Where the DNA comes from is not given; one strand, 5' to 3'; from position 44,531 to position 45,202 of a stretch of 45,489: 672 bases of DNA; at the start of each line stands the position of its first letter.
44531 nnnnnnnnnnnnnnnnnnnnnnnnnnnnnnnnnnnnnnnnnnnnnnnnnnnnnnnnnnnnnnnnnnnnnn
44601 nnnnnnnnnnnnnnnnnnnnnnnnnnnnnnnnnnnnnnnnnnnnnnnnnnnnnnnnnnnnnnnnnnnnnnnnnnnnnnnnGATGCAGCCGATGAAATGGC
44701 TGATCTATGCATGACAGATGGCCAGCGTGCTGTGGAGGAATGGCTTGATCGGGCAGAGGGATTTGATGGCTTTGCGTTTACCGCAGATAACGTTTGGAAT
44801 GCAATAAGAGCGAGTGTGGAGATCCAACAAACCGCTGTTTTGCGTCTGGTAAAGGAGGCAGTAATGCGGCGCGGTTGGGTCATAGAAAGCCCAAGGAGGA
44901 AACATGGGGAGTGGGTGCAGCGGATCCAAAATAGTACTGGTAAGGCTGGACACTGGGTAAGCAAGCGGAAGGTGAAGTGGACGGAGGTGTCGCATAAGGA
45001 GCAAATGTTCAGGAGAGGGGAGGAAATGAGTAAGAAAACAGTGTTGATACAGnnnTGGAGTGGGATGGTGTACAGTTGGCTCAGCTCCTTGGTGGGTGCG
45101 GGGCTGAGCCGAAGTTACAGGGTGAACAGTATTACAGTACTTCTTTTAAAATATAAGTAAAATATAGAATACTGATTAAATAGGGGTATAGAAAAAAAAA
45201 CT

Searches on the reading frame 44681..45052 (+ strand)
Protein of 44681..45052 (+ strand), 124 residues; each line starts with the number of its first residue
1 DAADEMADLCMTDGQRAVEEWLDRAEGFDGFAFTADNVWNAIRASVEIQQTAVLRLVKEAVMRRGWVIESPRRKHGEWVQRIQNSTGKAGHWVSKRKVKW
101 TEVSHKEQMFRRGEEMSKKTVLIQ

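Call 89: predict_structure(protein=window:44681-45052:+)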
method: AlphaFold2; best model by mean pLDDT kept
length: 124 residues; sequences in the alignment: 1
mean_pLDDT: 62.8   pTM: 0.51
mean pLDDT of the five models: 62.8, 51.4, 46.8, 45.7, 35.3
residues with pLDDT >= 90: 0; 70-90: 41; 50-70: 62; < 50: 21
segments of 3 or more residues with pLDDT < 50: 26-31, 96-100, 116-124
pLDDT, mean of each block of 10 residues (from residue 1): 62 68 55 68 70 75 77 69 64 52 56 51 30
secondary structure, 60 per line:
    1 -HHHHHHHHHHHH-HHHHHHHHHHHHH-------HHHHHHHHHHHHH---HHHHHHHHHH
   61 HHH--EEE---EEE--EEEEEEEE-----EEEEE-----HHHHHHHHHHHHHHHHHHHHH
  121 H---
elements in order: H2-13 H15-27 H35-47 H51-63 E66-68 E72-74 E77-84 E90-94 H100-121

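Call 92: fold_search(model_id=the predicted structure, library=pdb)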
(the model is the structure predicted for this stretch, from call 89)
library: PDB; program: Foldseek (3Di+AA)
matches with E <= 10: 461; with E <= 0.001: 0
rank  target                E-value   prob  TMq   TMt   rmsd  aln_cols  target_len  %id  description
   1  2qcu_A                4.1e-01  0.35  0.21  0.06   7.1        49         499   16  Crystal structure of Glycerol-3-phosphate Dehydrogenase from Escherichia coli (released 2008-04-15)
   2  6i0u_A                5.2e-01  0.38  0.23  0.10   5.0        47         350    8  Crystal structure of DmTailor in complex with U6 RNA (released 2018-12-05)
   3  2qcu_B                5.6e-01  0.30  0.21  0.06   7.1        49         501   16  Crystal structure of Glycerol-3-phosphate Dehydrogenase from Escherichia coli (released 2008-04-15)
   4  5bz6                  5.6e-01  0.14  0.23  0.13  14.4       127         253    9  Crystal structure of the N-terminal domain single mutant (S92A) of the human mitochondrial calcium uniporter fused with  (released 2015-09-16)
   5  2r45_A                5.9e-01  0.28  0.20  0.06   7.0        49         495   22  Crystal structure of Escherichia coli Glycerol-3-phosphate Dehydrogenase in complex with 2-phospho-d-glyceric acid (released 2008-04-15)
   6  1zx4_A                6.7e-01  0.10  0.19  0.14  10.7       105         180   18  Structure of ParB bound to DNA (released 2005-11-29)
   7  6i0t_A                7.1e-01  0.33  0.23  0.10   5.0        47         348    8  Crystal structure of DmTailor in complex with GpU (released 2018-12-05)
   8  2r4e_A                7.1e-01  0.25  0.21  0.07   7.1        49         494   16  Crystal structure of Escherichia coli Glycerol-3-phosphate Dehydrogenase in complex with DHAP (released 2008-04-29)
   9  6lbj_A                7.1e-01  0.14  0.21  0.10   5.9        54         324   15  Structure of mouse GLD-2 (Terminal nucleotidyltransferase 2, TENT2) (released 2020-07-22)
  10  9qzd_A                7.5e-01  0.08  0.17  0.17  12.6       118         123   10  de novo NTF2-like protein (released 2025-10-22)
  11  2ntz_A                7.5e-01  0.08  0.18  0.13  17.6        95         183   15  Structure of a ParB-DNA complex reveals a double B-box interaction (released 2007-02-20)
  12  6lbk_A                8.0e-01  0.14  0.21  0.10   5.8        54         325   15  Structure of rat GLD-2 (Terminal nucleotidyltransferase 2, TENT2) (released 2020-07-22)
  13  2r4j_B                8.5e-01  0.23  0.21  0.06   7.1        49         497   16  Crystal structure of Escherichia coli SeMet substituted Glycerol-3-phosphate Dehydrogenase in complex with DHAP (released 2008-06-03)
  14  6sg9_DC               8.5e-01  0.07  0.20  0.04  14.9       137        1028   17  Head domain of the mt-SSU assemblosome from Trypanosoma brucei (released 2019-09-18)
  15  6i0v_A                9.0e-01  0.28  0.23  0.10   4.9        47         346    8  Crystal structure of DmTailor in complex with CACAGU RNA (released 2018-12-05)
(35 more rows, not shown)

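Call 102: search_protein_families(library=pfam, proteins=[window:44681-45052:+], max_evalue=10)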
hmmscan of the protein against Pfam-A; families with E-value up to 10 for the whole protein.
window:44681-45052:+ (124 aa): 2 families
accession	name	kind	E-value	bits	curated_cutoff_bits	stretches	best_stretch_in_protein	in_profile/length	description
PF24388.1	Permuted_GreAB-C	-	0.024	14.7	27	1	29-51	3-27/54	Permuted GreAB-C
PF19072.5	DUF5768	-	0.068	13.3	27.2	1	31-81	42-88/123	Family of unknown function (DUF5768)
